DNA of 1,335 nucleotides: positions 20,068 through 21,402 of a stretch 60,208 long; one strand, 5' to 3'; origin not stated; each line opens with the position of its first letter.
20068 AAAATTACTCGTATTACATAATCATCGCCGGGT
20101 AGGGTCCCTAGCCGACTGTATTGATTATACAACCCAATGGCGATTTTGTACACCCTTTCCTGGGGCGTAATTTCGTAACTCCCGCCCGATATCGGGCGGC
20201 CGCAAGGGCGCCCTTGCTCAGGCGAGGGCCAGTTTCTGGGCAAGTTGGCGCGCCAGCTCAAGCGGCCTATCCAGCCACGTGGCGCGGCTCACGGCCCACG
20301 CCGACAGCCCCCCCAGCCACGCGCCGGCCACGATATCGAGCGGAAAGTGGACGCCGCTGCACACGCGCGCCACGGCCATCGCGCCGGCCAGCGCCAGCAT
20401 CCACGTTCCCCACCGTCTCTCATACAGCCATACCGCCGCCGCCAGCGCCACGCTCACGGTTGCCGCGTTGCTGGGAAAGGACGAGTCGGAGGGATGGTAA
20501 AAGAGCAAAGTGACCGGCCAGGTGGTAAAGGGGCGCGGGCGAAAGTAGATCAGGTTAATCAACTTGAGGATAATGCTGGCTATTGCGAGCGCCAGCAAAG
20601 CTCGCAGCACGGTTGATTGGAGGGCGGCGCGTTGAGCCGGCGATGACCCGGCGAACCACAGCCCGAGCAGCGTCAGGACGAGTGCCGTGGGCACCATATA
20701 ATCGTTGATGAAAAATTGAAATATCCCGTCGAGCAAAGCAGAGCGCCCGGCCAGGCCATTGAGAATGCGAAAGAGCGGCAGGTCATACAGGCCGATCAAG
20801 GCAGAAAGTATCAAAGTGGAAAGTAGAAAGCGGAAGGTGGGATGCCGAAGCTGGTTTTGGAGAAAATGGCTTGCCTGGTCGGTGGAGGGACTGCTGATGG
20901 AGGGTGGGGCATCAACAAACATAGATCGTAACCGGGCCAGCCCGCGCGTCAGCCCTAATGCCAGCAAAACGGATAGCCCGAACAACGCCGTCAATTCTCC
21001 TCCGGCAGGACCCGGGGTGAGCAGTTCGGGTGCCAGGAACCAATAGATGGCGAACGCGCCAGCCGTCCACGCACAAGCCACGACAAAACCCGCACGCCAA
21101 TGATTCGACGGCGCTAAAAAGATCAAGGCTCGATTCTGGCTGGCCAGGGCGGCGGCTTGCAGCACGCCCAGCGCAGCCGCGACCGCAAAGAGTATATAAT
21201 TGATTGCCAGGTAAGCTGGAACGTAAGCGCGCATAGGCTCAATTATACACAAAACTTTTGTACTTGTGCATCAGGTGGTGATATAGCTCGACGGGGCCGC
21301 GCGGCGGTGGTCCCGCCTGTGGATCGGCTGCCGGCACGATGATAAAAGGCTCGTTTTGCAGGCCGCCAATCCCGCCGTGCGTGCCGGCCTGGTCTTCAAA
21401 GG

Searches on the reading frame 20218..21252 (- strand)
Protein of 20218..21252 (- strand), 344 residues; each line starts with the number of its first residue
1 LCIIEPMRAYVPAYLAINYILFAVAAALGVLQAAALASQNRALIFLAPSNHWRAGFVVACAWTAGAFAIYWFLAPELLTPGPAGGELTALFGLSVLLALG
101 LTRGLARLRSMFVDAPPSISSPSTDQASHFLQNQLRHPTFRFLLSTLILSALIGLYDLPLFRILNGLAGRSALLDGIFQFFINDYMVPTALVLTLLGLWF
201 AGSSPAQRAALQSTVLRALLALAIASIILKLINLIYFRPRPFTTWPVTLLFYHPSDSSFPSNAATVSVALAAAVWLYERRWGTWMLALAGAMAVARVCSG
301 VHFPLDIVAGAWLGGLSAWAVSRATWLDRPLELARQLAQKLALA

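Call 57: search_protein_families(library=pfam, proteins=[window:20218-21252:-], max_evalue=0.01)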
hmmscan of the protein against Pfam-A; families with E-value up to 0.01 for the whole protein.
window:20218-21252:- (344 aa): 2 families
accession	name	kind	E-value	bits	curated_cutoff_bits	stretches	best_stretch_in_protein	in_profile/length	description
PF01569.27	PAP2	-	9.4e-17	61.4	27.2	1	215-326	2-126/130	PAP2 superfamily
PF14378.12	PAP2_3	-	0.00042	20.6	27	1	257-319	125-189/190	PAP2 superfamily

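Call 58: find_homologous_proteins(query=window:20218-21252:-, max_evalue=1e-10)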
Query window:20218-21252:- (344 aa): 178 proteins with E <= 1e-10 among 8000 candidates; the best 120 are listed.
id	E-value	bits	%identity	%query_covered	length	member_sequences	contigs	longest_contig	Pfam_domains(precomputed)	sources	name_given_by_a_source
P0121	3.2e-211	719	100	98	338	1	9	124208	PF01569.28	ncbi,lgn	-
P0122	5.0e-127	442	63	99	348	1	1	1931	PF01569.28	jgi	jgi:undecaprenyl-diphosphatase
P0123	2.0e-121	424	63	98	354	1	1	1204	PF01569.28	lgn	-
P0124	1.7e-116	407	62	98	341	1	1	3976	PF01569.28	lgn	-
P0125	3.2e-114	400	61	98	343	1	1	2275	PF01569.28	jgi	-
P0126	1.1e-112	395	60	98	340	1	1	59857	PF01569.28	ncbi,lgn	-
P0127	1.6e-101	358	58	92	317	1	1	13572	PF01569.28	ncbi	-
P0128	7.8e-91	323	54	95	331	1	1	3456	PF01569.28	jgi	jgi:undecaprenyl-diphosphatase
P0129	9.5e-90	319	54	98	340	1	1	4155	PF01569.28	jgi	jgi:undecaprenyl-diphosphatase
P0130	1.2e-88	316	54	98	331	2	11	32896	PF01569.28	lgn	-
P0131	2.7e-88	315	53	99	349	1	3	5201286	PF01569.28,PF14378.13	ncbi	-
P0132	2.9e-88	315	54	98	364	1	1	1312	PF01569.28,PF14378.13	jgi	jgi:undecaprenyl-diphosphatase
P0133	5.9e-88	314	53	98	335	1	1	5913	PF01569.28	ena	-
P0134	2.0e-87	312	51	100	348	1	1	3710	PF01569.28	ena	-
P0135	2.7e-87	311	52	98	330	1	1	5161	PF01569.28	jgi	jgi:undecaprenyl-diphosphatase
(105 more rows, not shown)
